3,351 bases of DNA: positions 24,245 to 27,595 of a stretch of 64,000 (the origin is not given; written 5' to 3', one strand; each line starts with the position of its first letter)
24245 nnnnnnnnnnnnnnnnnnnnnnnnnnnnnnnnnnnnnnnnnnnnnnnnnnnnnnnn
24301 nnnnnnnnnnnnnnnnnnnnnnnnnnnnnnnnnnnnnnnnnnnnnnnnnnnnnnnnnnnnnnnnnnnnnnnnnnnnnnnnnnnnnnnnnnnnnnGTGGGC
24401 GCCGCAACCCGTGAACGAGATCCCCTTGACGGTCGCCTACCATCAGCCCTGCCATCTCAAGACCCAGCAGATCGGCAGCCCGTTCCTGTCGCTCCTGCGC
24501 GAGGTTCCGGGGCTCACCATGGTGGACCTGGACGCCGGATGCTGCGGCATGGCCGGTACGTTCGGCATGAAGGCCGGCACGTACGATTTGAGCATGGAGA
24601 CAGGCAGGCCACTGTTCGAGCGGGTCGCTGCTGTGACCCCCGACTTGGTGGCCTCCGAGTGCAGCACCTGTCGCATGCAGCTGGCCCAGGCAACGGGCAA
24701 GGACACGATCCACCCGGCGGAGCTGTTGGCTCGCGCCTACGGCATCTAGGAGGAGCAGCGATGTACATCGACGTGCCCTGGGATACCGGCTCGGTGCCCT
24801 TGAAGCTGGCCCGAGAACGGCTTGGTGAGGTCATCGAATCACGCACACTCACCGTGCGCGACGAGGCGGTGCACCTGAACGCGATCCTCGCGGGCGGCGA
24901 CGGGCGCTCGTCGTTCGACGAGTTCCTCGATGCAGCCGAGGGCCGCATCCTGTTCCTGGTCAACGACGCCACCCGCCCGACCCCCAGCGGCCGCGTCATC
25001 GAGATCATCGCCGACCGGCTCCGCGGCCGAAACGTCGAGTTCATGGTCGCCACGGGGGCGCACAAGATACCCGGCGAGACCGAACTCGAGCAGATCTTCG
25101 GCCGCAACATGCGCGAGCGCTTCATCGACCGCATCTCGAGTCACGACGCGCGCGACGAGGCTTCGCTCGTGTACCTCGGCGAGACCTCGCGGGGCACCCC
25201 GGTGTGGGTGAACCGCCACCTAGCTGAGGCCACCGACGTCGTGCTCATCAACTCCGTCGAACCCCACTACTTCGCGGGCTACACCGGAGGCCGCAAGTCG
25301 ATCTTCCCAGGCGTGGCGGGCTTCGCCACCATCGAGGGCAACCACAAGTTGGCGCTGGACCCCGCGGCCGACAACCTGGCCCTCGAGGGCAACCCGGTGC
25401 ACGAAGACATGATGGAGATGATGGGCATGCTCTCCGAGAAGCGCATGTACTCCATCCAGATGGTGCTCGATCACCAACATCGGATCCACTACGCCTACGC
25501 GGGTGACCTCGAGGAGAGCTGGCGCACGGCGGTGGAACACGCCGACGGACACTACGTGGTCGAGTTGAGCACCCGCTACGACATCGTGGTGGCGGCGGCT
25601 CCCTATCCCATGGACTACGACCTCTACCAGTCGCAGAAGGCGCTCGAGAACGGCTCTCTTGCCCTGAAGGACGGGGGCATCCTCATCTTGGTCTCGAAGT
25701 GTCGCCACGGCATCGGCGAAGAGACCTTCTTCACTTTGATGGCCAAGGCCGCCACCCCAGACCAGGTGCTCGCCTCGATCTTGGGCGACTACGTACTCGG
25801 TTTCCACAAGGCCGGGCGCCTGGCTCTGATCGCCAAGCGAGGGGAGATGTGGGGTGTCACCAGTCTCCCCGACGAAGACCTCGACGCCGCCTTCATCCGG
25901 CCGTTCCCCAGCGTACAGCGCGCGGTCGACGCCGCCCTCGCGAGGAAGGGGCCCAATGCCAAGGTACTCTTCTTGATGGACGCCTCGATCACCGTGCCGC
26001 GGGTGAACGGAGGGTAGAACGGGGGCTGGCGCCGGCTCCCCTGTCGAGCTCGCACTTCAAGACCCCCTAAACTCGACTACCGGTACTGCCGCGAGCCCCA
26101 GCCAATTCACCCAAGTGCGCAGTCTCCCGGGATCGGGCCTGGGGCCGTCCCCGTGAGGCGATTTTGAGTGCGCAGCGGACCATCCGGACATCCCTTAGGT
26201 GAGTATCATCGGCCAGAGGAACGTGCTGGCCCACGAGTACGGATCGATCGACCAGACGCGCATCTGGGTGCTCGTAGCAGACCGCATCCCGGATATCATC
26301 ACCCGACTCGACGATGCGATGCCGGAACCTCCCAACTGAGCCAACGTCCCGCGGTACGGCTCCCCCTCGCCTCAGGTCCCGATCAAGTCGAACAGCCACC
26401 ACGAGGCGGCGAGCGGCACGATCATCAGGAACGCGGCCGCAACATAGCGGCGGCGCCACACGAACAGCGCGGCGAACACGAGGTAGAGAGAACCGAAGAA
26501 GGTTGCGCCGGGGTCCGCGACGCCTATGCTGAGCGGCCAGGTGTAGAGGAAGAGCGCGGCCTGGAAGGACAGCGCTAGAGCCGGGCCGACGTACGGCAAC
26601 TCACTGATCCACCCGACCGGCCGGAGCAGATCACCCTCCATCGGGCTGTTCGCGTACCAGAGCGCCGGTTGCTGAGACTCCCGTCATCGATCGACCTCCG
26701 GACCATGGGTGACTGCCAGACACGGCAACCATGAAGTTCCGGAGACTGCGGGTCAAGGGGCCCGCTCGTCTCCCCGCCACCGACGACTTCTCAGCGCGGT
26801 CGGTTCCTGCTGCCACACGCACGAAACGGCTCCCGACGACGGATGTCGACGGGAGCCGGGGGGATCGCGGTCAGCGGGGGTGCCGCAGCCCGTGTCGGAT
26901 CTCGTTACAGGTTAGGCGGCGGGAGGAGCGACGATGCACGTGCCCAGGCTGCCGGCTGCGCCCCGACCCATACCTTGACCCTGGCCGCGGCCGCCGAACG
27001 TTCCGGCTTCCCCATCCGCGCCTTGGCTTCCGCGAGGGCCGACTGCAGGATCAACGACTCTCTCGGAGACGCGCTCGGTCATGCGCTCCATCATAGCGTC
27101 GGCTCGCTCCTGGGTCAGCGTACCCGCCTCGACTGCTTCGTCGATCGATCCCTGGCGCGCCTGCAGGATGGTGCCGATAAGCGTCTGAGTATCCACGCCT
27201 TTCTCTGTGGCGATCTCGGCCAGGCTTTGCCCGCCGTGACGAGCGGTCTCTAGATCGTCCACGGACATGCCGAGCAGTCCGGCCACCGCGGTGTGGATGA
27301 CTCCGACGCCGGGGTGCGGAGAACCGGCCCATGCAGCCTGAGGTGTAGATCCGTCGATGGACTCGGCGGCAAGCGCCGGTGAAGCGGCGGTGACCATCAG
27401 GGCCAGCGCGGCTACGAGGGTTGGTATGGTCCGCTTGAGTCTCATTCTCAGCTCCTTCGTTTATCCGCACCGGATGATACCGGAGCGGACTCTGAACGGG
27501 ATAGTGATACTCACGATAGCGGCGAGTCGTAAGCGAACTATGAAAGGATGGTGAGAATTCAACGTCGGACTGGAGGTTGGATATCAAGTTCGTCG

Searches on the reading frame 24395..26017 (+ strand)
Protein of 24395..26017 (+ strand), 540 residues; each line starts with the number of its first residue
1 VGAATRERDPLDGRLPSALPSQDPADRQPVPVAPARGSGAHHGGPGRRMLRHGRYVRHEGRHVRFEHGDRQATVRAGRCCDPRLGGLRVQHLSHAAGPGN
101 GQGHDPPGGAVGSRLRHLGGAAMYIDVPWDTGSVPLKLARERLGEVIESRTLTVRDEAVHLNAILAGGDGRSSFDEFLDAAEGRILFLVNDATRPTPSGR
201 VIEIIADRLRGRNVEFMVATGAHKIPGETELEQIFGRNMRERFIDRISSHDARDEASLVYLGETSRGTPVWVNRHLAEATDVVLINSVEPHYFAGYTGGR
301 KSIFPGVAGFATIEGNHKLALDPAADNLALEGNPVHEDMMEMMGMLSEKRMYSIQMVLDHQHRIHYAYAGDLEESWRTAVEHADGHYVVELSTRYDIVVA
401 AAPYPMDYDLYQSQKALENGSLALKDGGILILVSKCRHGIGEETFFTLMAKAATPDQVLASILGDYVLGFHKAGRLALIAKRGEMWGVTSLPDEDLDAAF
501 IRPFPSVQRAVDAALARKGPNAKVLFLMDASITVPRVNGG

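Call 5: search_protein_families(library=pfam, proteins=[window:24395-26017:+])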
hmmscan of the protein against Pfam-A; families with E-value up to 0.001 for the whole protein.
window:24395-26017:+ (540 aa): 2 families
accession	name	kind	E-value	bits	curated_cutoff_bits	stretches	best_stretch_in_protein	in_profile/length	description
PF09861.14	Lar_N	-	9.6e-48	162.5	23.3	1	130-324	2-200/204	Lactate racemase N-terminal domain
PF21113.2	LarA_C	-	1e-12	48.7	25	1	395-524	6-141/152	Lactate racemase C-terminal domain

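Call 67: search_protein_families(library=ncbifam, proteins=[window:24395-26017:+], max_evalue=1e-10)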
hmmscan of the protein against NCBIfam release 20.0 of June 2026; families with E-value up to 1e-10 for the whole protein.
window:24395-26017:+ (540 aa): 6 families
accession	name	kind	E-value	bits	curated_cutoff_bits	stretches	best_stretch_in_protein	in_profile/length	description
NF052593.1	NPN_racem_MAR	equivalog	9.3e-102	340.7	500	1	125-536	1-414/415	nickel-dependent malate racemase, LarAH6 family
NF052595.1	NPN_LarAH5_MAR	equivalog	3.2e-80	270.1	462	1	128-535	4-413/415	nickel-dependent malate racemase, LarAH5 family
NF033504.2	Ni_dep_LarA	equivalog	2e-74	250.8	460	1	125-535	2-420/422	nickel-dependent lactate racemase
NF052525.1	NPN_LarAH10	equivalog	7.2e-71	239.1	540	1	129-535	7-425/426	NPN-dependent 2-hydroxyacid racemase, LarAH10 family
NF052592.1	LarAH_14_15_16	equivalog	5.8e-17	61.2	740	1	198-356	91-251/520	NPN-dependent hydroxyacid isomerase, LarAH14/15/16 family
NF052594.1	NPN_18_hexonate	equivalog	2.5e-12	46.2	500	1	182-444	24-303/411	nickel-dependent putative hexonate epimerase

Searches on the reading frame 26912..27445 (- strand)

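Call 5: search_protein_families(library=pfam, proteins=[window:26912-27445:-])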
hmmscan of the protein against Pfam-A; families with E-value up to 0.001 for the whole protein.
window:26912-27445:- (177 aa): 1 family
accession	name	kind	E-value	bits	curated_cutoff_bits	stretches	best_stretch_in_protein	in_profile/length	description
PF10925.13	DUF2680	-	0.00016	22.2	25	1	92-129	15-52/57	Protein of unknown function (DUF2680)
